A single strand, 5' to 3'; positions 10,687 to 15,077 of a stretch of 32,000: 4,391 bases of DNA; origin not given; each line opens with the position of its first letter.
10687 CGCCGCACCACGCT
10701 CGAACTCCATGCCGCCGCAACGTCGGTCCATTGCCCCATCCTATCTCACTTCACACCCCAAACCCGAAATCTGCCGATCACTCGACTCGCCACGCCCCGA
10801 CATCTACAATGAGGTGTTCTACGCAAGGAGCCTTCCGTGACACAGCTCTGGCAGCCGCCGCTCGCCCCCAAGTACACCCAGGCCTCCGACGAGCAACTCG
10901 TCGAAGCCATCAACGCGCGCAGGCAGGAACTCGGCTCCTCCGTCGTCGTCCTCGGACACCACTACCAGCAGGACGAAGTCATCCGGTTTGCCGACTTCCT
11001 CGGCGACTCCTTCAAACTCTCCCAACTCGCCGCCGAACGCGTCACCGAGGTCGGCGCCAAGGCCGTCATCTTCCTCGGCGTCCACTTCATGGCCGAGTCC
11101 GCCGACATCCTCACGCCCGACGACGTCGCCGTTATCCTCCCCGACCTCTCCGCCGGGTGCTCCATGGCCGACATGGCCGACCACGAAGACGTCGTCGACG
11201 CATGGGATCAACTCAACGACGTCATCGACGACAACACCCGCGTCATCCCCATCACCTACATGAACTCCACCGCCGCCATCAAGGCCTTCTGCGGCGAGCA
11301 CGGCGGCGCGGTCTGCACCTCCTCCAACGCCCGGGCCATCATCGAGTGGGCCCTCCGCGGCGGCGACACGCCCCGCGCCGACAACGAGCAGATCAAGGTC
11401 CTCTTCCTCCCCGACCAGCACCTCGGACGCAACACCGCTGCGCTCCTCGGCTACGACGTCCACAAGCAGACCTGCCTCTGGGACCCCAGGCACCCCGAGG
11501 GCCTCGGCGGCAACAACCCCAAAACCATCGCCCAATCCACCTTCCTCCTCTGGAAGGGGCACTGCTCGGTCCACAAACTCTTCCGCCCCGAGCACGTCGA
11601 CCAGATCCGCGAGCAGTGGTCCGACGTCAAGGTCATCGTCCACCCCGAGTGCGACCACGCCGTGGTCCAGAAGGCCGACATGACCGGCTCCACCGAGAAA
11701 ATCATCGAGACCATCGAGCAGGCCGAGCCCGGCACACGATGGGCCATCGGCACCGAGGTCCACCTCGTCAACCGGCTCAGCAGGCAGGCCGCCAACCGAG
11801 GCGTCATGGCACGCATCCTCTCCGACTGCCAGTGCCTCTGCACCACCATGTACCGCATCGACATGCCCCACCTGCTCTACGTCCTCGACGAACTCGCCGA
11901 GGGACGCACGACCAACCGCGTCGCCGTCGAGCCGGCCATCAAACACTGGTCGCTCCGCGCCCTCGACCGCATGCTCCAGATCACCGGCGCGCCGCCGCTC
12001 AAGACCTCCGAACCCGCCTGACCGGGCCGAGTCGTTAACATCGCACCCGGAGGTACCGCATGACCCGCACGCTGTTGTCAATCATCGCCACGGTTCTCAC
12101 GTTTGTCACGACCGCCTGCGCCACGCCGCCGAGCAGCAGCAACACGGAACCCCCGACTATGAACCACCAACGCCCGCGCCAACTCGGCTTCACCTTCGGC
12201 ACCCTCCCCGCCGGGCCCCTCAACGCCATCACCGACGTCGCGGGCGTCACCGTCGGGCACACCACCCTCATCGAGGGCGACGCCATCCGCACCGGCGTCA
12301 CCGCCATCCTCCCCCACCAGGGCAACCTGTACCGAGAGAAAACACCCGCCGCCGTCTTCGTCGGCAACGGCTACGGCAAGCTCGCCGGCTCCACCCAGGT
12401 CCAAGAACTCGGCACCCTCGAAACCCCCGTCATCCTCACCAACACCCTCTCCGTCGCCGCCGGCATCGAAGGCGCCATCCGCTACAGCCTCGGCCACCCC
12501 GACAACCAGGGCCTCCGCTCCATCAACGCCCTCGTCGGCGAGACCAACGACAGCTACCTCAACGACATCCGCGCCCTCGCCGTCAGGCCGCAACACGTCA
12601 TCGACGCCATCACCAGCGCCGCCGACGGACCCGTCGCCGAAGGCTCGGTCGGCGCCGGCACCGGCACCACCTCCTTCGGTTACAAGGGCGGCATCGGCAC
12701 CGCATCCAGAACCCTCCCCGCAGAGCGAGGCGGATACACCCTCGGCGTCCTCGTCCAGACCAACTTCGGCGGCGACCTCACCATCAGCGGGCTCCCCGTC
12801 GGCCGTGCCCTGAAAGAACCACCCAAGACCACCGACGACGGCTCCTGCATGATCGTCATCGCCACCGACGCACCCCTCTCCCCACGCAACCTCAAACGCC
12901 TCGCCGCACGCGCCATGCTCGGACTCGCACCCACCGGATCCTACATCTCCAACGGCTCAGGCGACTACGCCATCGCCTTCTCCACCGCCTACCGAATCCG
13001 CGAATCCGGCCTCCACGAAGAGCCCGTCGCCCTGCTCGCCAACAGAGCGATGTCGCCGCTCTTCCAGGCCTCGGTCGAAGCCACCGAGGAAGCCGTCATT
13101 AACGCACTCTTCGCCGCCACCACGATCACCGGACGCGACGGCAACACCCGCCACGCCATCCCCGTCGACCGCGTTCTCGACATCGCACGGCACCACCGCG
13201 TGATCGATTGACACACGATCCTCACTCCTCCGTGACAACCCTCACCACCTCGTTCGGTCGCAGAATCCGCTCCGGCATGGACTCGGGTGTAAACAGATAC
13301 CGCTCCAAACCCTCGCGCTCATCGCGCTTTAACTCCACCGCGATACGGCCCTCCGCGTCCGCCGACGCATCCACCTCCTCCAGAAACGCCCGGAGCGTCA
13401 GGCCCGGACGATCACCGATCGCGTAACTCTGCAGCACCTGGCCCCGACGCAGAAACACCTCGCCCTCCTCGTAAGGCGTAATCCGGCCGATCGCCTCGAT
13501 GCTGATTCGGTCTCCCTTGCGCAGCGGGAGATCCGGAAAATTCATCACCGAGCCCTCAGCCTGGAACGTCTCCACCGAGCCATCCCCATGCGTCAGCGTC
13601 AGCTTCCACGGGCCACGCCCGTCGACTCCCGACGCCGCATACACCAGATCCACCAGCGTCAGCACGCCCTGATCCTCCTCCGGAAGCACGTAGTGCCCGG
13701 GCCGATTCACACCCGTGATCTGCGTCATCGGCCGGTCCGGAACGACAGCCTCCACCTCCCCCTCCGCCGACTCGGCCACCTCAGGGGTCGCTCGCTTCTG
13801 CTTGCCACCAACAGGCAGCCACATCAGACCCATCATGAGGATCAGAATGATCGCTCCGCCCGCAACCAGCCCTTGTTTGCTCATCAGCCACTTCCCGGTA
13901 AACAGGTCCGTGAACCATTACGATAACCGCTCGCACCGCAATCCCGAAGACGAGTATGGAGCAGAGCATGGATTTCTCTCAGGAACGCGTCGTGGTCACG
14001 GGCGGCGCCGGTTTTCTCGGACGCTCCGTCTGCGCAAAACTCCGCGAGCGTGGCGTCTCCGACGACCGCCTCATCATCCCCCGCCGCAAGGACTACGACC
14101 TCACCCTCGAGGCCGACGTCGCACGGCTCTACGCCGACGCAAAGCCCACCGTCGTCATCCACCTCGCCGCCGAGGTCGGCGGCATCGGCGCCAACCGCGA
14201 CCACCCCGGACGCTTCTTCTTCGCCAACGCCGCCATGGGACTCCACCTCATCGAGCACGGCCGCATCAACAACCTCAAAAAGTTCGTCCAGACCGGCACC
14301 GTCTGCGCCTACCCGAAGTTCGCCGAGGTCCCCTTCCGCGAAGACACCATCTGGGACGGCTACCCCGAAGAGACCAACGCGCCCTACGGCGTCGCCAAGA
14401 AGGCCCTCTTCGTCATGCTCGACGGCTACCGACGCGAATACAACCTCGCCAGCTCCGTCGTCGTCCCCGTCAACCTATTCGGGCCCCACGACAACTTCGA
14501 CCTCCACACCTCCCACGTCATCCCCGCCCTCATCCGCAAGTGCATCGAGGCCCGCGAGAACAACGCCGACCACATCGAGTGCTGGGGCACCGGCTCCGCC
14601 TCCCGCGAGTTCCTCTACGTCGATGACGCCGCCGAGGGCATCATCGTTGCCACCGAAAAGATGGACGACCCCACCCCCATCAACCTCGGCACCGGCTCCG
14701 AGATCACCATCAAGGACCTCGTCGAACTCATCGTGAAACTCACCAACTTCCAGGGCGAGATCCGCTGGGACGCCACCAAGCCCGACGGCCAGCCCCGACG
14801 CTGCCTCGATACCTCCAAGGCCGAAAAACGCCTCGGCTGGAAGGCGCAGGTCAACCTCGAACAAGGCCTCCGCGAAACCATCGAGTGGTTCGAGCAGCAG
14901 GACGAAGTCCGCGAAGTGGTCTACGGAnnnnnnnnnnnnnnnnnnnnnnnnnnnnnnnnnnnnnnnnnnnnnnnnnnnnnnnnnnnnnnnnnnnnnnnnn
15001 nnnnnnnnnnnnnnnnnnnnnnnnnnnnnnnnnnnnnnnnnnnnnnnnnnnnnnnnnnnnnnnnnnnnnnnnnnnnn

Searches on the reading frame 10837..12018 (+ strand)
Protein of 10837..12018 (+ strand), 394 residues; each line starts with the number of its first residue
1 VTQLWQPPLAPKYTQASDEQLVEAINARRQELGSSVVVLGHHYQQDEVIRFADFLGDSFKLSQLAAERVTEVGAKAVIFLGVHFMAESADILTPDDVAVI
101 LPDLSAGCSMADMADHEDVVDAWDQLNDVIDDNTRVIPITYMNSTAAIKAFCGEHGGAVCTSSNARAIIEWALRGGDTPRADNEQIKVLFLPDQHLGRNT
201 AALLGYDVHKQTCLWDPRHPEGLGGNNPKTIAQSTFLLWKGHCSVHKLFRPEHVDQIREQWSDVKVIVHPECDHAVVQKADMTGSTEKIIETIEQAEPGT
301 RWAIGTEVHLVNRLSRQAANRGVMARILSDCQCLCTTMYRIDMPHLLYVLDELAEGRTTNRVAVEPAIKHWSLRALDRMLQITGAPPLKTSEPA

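Call 27: search_protein_families(library=pfam, proteins=[window:10837-12018:+])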
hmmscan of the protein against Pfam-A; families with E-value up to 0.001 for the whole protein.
window:10837-12018:+ (394 aa): 1 family
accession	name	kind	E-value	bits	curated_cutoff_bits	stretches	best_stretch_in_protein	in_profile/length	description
PF02445.21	NadA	-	4.6e-88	295.6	27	1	25-381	3-295/295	Quinolinate synthetase A protein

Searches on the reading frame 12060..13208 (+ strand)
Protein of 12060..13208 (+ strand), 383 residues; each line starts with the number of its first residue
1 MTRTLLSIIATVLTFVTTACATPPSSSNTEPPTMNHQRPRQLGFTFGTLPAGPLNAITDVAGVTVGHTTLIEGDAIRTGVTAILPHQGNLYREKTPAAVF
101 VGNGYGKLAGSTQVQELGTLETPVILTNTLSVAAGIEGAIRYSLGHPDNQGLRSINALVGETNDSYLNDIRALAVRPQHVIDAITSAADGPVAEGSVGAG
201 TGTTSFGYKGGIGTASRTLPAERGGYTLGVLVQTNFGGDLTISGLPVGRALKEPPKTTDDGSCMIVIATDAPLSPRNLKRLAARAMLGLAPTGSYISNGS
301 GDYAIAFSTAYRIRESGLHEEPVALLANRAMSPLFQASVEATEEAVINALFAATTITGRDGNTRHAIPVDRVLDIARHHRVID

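Call 27: search_protein_families(library=pfam, proteins=[window:12060-13208:+])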
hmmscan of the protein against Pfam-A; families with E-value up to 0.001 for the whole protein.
window:12060-13208:+ (383 aa): 1 family
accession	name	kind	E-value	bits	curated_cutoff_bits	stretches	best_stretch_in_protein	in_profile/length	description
PF03576.19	Peptidase_S58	-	1.2e-118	396.6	23.9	1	55-363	1-306/307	Peptidase family S58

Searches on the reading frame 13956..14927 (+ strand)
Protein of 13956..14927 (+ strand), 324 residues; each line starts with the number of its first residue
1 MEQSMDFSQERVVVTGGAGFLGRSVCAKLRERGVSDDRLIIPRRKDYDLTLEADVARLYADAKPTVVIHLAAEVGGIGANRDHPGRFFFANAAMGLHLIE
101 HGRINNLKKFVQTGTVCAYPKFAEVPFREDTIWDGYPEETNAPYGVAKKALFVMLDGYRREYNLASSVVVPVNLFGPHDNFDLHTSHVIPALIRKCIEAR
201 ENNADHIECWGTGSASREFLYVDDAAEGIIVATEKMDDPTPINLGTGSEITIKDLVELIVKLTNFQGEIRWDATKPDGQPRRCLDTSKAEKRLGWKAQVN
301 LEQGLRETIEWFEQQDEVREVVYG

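Call 9: search_protein_families(library=pfam, proteins=[window:13956-14927:+])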
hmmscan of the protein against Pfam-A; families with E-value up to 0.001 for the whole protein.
window:13956-14927:+ (324 aa): 4 families
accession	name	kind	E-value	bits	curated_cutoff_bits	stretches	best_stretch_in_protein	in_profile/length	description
PF01370.27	Epimerase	-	3e-52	177.9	20.9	1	12-245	1-240/240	NAD dependent epimerase/dehydratase family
PF16363.11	GDP_Man_Dehyd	-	3e-31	109.5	27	1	47-308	59-332/332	GDP-mannose 4,6 dehydratase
PF04321.23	RmlD_sub_bind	-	3.7e-06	26.7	27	1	11-73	2-61/287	RmlD substrate binding domain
PF01073.25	3Beta_HSD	-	0.00041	19.9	22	0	13-32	1-20/280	3-beta hydroxysteroid dehydrogenase/isomerase family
